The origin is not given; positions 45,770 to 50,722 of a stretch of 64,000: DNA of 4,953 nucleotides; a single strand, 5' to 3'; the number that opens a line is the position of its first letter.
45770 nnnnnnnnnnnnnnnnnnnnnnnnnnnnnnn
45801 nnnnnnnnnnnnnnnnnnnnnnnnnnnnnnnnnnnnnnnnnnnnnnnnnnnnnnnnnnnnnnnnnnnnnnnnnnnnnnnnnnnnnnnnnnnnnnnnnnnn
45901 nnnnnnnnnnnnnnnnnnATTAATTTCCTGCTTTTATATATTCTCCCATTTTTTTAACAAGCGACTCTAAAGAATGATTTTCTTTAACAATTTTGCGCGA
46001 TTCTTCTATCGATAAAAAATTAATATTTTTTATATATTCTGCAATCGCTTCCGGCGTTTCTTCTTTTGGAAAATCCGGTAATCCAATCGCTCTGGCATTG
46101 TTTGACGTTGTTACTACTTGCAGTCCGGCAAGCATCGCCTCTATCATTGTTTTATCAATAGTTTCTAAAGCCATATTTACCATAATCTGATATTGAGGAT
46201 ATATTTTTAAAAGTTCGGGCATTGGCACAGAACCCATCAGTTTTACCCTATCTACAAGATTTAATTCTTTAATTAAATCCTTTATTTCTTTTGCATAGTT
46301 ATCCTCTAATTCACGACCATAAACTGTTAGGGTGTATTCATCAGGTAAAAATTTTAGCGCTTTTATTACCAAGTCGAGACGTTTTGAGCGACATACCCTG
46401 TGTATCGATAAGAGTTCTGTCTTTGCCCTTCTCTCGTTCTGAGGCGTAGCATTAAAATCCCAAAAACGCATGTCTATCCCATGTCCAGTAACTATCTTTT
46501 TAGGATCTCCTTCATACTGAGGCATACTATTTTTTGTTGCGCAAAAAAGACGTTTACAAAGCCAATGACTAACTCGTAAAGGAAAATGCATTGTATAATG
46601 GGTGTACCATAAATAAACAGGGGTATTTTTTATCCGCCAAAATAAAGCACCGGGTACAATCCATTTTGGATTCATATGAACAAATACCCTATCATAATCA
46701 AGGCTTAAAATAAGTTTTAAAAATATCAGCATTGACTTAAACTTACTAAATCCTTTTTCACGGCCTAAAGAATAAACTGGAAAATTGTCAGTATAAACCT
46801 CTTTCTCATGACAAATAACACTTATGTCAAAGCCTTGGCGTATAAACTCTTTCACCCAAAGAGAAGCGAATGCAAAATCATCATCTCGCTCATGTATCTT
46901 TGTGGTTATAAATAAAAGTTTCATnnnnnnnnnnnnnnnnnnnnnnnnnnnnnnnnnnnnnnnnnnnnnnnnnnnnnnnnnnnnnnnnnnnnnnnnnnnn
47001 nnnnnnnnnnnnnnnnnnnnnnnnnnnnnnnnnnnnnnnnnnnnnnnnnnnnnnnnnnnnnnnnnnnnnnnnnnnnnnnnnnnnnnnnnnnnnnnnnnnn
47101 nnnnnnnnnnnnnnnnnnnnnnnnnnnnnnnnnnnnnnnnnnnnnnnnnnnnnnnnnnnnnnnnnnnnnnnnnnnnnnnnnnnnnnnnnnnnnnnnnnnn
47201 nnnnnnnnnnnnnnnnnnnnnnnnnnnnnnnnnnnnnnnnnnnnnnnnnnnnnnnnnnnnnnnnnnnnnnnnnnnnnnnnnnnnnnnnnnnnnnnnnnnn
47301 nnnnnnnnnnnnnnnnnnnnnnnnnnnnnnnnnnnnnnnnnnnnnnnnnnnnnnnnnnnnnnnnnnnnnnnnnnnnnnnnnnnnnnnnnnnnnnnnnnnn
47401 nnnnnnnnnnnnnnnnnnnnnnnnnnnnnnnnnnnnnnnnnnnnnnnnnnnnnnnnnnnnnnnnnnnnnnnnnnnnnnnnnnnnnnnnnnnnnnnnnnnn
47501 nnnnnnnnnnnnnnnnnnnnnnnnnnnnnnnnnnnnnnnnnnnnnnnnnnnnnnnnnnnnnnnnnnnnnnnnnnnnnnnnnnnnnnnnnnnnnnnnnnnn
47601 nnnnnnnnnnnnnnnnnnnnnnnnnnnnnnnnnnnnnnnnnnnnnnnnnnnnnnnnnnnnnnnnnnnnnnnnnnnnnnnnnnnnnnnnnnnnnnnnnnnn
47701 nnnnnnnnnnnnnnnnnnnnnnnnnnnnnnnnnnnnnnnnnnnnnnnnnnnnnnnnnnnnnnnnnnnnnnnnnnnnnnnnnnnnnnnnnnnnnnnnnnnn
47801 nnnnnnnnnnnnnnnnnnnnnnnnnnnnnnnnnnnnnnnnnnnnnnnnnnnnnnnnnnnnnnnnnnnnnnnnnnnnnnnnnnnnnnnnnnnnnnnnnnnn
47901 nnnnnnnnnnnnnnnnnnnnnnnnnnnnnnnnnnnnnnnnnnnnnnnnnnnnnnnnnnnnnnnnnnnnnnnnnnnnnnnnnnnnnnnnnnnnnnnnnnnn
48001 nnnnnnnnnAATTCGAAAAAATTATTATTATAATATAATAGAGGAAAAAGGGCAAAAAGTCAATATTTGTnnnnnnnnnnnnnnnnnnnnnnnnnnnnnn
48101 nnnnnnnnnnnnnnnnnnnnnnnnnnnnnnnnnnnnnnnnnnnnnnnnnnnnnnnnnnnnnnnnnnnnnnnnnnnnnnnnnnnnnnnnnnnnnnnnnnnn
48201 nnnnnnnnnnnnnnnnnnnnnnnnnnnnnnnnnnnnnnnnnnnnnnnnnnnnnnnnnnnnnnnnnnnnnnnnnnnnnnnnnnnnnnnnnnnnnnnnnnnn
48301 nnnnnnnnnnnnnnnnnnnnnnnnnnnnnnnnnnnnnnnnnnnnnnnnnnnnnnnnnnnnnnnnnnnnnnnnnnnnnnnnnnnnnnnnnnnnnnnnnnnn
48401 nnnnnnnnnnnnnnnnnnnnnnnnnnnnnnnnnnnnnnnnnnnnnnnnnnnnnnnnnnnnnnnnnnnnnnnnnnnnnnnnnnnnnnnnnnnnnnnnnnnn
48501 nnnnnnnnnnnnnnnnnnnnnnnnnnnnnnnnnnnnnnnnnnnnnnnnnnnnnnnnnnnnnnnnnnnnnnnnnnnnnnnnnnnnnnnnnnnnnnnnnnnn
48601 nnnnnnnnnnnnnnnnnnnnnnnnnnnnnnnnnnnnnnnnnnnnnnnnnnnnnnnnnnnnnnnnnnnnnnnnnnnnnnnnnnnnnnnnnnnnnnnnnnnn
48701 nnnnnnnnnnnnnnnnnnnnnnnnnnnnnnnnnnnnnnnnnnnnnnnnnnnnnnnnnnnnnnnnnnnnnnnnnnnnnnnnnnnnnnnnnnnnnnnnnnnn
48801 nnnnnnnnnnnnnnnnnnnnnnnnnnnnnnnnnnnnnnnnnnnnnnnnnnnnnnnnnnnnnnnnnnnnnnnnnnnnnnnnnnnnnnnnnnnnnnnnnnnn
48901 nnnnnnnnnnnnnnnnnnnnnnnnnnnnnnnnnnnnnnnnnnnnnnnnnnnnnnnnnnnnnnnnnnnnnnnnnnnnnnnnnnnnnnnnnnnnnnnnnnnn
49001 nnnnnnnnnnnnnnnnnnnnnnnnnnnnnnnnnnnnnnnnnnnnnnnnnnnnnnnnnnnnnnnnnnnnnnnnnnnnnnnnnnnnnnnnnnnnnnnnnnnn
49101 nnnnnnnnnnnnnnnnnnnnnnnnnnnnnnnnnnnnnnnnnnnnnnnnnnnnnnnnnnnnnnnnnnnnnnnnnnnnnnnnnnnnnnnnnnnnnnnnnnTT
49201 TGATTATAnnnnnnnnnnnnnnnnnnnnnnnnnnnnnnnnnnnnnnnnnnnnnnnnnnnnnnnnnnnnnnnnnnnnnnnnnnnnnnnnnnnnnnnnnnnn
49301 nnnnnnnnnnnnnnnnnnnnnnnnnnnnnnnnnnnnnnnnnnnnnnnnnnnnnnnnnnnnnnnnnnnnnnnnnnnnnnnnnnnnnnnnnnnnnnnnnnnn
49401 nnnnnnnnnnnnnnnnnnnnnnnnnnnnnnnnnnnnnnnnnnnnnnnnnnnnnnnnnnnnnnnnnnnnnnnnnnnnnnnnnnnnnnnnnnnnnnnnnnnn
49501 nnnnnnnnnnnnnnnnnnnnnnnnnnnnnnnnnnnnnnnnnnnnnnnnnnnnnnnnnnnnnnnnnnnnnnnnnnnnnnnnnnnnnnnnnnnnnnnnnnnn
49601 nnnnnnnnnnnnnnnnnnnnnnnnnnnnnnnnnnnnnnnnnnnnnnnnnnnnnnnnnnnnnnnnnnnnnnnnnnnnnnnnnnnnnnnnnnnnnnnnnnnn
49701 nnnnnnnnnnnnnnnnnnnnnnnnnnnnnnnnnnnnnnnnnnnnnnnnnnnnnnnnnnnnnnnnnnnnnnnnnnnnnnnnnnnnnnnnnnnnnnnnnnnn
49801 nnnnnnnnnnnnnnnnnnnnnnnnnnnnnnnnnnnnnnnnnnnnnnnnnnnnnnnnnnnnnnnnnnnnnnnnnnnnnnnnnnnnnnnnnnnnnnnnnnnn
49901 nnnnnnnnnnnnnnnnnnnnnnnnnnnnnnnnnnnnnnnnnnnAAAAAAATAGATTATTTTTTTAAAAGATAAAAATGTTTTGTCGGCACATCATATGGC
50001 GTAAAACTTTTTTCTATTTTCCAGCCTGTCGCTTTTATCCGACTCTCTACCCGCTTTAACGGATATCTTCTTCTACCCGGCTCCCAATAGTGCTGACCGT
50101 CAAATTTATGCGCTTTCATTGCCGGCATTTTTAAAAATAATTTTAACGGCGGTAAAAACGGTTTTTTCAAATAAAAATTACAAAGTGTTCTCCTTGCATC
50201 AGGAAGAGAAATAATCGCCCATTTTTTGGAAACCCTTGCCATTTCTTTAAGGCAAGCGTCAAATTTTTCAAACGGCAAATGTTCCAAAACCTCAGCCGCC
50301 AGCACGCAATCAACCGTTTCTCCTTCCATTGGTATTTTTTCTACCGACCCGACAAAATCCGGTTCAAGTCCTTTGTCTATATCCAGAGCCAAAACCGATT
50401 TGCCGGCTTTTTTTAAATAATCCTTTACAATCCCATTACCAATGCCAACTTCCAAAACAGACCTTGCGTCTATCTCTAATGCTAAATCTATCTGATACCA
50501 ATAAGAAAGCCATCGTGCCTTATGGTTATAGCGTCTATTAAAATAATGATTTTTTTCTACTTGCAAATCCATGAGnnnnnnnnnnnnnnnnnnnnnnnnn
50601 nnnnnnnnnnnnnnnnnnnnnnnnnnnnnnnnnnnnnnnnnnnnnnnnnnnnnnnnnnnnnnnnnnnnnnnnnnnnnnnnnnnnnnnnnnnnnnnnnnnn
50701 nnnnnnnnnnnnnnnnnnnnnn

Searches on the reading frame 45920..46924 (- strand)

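Call 37: search_protein_families(library=pfam, proteins=[window:45920-46924:-], max_evalue=0.001)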
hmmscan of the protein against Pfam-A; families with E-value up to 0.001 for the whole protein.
window:45920-46924:- (334 aa): 3 families
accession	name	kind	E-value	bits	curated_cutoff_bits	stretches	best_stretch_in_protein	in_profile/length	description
PF00534.26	Glycos_transf_1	-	1.6e-11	44.5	26.4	1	164-276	11-125/172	Glycosyl transferases group 1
PF13692.12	Glyco_trans_1_4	-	1.2e-10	42.3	27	1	172-298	5-136/142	Glycosyl transferases group 1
PF13477.12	Glyco_trans_4_2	-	0.00013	22.6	23.4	1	19-105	12-103/139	Glycosyl transferase 4-like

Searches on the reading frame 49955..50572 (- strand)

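Call 5: search_protein_families(library=pfam, proteins=[window:49955-50572:-], max_evalue=1)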
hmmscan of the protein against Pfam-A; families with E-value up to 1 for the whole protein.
window:49955-50572:- (205 aa): 6 families
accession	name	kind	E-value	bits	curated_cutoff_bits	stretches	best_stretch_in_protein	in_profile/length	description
PF08241.18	Methyltransf_11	-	1.2e-11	45.5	21.2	1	40-117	1-89/95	Methyltransferase domain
PF13649.12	Methyltransf_25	-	3.4e-09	37.7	27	2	74-116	52-94/97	Methyltransferase domain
PF13489.12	Methyltransf_23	-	7.9e-07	29.4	27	1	35-146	22-124/164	Methyltransferase domain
PF08242.18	Methyltransf_12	-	0.00081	20.5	30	1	40-114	1-91/98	Methyltransferase domain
PF13847.12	Methyltransf_31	-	0.009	16.1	27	1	75-127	61-113/145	Methyltransferase domain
PF03686.19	UPF0146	-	0.27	11.6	26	1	35-68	13-47/129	Uncharacterised protein family (UPF0146)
